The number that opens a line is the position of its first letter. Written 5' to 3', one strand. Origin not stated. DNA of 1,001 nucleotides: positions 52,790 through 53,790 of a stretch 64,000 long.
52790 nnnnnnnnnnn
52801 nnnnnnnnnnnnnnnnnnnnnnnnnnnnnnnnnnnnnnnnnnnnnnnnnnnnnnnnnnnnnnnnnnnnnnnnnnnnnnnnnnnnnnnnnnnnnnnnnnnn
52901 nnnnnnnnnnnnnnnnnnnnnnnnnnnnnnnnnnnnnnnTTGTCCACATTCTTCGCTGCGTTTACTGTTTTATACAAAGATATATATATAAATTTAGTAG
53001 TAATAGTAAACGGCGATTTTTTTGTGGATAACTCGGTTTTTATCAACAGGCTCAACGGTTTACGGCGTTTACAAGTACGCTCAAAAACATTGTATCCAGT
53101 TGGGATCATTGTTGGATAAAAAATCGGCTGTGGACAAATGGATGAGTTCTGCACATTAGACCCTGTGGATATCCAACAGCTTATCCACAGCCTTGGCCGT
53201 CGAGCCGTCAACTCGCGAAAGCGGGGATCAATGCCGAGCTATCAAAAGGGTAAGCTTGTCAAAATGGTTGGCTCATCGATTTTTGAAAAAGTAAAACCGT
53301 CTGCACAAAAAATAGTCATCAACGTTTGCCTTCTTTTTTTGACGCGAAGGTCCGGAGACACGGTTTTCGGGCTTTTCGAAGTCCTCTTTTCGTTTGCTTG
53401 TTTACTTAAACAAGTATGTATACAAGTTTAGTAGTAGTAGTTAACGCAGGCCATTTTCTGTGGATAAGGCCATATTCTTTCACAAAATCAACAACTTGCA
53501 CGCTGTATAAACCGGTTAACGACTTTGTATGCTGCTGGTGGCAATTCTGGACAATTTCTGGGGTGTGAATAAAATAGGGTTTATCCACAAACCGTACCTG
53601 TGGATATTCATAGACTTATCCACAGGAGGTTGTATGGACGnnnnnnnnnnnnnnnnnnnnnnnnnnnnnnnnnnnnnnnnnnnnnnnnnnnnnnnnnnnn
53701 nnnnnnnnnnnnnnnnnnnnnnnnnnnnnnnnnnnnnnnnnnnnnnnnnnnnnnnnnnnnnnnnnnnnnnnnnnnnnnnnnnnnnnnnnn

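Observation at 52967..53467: Two direct-repeat DnaA-trio-like unwinding modules about 435 bp apart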

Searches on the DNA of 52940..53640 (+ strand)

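Call 61: search_dna_similar(query=window:52940-53640:+, collection=plasmids, mode=distant, max_rows=10)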
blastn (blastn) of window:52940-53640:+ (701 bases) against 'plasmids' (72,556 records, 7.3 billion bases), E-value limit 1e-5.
No match.
